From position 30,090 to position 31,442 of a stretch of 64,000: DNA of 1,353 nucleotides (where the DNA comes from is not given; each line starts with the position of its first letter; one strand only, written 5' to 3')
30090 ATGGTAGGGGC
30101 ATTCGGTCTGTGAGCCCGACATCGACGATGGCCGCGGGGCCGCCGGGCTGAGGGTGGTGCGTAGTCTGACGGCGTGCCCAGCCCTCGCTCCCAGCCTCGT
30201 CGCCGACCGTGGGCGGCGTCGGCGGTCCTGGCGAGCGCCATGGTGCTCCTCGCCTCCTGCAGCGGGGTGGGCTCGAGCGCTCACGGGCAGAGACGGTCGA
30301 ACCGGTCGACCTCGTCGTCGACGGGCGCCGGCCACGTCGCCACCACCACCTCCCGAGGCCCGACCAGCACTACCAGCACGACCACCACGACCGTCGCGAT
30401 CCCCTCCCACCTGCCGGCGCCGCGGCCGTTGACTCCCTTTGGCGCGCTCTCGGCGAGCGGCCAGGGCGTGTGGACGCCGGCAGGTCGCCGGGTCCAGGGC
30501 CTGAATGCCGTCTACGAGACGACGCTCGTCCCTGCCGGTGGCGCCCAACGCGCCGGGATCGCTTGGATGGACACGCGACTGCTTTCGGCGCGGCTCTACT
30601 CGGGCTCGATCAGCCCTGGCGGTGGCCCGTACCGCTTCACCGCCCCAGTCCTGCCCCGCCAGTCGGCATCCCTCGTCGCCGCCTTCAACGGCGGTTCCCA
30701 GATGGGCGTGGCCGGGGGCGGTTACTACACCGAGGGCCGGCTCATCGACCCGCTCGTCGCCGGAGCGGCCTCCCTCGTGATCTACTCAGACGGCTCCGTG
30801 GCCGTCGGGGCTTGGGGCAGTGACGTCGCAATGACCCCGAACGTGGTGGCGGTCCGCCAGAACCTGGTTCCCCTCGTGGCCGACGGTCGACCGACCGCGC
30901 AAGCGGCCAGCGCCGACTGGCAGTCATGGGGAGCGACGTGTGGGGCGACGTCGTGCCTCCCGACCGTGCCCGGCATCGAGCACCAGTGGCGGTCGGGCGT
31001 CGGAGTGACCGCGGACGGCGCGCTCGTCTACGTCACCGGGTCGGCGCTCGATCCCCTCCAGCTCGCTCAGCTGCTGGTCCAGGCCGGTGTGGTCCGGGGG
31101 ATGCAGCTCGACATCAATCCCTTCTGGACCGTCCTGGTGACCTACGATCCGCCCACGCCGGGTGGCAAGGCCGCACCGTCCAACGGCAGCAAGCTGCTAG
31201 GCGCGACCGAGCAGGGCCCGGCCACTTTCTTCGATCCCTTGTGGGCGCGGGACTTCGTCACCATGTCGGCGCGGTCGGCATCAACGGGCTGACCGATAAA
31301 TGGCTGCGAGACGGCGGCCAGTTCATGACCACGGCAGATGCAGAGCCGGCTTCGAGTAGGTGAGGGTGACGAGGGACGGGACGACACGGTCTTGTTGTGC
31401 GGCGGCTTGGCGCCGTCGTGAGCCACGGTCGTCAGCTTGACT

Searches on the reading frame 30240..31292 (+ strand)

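Call 50: search_protein_families(library=pfam, max_evalue=1, proteins=[window:30240-31292:+])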
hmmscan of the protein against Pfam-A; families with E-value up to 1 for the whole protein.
window:30240-31292:+ (350 aa): 2 families
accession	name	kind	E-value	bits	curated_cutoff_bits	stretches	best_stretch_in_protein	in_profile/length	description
PF09992.14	NAGPA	-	2.1e-05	25.3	25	1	145-291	3-137/169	Phosphodiester glycosidase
PF21827.1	New_glue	-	0.49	10.6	31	1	21-52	21-53/94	New glue protein family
